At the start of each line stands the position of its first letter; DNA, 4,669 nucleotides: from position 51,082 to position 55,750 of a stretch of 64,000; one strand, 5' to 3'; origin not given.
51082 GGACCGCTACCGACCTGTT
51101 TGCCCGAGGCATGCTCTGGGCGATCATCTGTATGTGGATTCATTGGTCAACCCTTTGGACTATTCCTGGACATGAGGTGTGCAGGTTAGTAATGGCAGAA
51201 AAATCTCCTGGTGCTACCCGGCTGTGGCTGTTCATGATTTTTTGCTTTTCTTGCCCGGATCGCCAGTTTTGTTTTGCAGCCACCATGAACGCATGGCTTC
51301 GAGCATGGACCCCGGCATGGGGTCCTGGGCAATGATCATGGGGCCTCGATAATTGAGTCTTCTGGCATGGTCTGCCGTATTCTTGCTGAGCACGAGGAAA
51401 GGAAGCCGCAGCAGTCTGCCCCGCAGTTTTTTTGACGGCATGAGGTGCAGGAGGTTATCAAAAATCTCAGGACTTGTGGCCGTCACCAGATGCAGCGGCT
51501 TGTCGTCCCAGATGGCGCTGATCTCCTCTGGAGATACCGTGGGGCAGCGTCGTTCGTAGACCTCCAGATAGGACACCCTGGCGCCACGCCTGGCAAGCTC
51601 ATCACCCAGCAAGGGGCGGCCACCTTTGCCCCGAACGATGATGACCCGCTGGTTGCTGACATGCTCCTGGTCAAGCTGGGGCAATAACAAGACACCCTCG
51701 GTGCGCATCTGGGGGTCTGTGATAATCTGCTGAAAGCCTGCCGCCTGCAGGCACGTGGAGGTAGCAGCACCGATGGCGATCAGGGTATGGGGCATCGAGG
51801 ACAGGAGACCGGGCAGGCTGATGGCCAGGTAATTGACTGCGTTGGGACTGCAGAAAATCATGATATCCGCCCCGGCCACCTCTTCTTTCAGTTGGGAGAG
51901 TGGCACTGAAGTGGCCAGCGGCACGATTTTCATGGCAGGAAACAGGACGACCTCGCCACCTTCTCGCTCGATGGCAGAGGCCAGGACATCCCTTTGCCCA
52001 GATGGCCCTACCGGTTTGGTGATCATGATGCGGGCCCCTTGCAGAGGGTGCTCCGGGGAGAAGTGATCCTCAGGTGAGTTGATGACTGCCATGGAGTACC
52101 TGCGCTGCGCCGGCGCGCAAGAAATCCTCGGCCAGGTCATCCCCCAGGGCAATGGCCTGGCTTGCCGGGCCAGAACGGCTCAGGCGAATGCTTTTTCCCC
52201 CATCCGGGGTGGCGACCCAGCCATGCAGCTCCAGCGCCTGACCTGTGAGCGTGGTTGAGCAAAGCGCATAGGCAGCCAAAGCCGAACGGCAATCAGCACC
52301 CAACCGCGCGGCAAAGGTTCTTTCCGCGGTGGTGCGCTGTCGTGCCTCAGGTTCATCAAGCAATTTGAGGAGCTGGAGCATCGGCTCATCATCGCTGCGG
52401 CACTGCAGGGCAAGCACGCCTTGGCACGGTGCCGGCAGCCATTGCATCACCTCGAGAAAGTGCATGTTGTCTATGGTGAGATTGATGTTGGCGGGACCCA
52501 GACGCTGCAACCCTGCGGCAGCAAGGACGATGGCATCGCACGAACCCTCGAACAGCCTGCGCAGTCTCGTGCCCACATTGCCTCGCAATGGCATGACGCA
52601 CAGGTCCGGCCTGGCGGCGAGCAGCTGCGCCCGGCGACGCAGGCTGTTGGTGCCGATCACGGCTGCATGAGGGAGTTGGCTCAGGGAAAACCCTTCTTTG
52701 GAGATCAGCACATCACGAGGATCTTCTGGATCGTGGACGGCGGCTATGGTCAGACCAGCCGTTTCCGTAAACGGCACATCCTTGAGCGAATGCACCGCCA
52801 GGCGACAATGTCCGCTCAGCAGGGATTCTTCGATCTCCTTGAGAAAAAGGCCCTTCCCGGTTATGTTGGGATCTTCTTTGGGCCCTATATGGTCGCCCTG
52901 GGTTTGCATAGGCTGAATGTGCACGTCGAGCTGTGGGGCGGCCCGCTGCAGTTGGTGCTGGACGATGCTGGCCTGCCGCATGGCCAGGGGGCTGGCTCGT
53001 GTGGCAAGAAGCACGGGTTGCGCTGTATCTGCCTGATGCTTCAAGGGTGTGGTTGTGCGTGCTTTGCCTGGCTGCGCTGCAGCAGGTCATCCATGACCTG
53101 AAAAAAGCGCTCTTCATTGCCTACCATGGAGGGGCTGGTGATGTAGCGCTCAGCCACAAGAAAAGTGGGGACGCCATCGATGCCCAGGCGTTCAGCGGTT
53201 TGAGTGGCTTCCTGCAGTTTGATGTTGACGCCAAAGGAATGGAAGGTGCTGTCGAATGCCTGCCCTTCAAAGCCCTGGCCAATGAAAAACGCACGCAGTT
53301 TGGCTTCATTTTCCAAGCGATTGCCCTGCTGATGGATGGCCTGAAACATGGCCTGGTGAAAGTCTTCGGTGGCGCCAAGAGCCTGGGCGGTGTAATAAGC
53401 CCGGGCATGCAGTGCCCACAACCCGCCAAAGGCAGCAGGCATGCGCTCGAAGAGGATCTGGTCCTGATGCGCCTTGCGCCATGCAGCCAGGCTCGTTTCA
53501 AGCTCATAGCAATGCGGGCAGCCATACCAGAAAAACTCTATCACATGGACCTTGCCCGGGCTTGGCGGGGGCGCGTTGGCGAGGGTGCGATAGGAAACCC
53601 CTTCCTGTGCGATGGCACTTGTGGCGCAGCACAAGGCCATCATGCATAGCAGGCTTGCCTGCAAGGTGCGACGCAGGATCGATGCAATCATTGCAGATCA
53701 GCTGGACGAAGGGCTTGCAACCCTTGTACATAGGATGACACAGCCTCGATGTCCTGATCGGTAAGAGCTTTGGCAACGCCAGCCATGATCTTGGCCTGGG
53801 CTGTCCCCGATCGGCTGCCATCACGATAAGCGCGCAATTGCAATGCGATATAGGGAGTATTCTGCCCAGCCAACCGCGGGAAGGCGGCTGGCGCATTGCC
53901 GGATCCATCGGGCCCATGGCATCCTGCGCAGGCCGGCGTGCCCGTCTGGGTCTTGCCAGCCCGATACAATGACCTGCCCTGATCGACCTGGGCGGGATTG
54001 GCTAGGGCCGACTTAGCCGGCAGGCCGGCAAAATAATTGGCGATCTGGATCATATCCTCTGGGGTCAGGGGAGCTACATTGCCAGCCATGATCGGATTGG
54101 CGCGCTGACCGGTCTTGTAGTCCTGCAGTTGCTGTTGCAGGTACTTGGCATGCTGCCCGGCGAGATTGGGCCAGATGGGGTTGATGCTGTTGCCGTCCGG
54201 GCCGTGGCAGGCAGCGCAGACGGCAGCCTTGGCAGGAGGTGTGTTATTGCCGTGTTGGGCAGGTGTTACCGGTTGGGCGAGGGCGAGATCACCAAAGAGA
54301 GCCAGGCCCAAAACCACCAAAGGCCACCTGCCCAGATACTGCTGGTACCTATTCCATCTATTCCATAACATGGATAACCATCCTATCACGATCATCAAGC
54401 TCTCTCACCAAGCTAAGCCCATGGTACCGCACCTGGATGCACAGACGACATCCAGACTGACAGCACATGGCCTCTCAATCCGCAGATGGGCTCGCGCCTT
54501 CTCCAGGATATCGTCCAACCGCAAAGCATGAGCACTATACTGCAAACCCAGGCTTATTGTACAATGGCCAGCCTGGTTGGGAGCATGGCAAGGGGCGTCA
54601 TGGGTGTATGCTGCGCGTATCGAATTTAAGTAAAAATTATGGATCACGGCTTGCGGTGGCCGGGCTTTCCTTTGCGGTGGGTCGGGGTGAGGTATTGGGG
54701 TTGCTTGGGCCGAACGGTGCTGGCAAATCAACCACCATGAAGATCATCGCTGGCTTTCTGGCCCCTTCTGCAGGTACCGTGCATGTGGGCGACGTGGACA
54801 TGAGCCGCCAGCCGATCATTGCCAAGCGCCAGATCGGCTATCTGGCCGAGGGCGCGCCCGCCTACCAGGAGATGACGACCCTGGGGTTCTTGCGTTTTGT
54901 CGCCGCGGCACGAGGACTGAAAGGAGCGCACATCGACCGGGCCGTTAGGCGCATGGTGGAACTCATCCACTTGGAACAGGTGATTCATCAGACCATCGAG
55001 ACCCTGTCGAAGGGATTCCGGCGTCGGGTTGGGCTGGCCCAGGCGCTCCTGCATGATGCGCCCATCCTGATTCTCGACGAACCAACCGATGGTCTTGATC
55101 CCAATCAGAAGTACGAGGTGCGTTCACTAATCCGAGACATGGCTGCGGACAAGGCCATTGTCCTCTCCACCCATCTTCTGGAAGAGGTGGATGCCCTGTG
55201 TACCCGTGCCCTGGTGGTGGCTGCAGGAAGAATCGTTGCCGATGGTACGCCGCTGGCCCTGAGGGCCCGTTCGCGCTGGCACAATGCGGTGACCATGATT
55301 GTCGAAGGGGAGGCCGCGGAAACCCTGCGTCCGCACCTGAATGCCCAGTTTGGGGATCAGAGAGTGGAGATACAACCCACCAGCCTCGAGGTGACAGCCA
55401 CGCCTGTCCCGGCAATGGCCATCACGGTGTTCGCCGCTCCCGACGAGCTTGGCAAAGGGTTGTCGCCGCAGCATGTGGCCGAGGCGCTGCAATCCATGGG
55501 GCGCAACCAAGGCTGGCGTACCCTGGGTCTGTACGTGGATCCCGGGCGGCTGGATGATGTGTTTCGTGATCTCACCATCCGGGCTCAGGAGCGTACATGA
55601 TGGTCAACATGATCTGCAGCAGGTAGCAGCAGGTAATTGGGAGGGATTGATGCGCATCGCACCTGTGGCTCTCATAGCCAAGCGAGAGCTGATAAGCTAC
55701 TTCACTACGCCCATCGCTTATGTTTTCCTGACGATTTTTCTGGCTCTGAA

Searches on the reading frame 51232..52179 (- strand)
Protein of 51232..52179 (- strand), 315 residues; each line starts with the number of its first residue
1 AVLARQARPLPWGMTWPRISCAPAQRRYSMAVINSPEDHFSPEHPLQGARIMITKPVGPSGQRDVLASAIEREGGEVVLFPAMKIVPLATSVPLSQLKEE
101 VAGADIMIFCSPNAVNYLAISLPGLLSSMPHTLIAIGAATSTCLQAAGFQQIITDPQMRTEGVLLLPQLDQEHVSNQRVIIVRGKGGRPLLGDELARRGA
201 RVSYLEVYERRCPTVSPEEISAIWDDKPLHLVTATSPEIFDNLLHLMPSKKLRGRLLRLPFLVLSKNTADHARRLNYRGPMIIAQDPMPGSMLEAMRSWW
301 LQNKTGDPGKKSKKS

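Call 60: search_protein_families(library=pfam, proteins=[window:51232-52179:-])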
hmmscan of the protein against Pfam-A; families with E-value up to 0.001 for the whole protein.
window:51232-52179:- (315 aa): 1 family
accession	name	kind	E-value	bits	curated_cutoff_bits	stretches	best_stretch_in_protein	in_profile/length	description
PF02602.20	HEM4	-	4.5e-38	131.1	27.5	1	64-293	1-230/231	Uroporphyrinogen-III synthase HemD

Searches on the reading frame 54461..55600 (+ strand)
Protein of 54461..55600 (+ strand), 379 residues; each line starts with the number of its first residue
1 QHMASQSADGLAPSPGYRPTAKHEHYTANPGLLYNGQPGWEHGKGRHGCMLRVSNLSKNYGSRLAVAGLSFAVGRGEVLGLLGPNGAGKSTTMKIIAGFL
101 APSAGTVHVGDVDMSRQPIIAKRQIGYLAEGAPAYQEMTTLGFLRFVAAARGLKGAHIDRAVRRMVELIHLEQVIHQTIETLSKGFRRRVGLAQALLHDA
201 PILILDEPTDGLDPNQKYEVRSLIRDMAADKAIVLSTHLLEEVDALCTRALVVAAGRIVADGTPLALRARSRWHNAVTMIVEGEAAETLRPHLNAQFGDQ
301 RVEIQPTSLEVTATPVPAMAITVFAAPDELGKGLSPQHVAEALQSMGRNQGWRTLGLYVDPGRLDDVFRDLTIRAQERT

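Call 60: search_protein_families(library=pfam, proteins=[window:54461-55600:+])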
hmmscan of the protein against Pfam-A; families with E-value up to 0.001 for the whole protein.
window:54461-55600:+ (379 aa): 2 families
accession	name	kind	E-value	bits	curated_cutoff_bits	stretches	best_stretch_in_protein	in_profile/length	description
PF00005.33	ABC_tran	-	6.8e-29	101.7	25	1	68-209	3-136/137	ABC transporter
PF13304.12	AAA_21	-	7.5e-12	46.4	27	1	178-244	234-304/304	AAA domain, putative AbiEii toxin, Type IV TA system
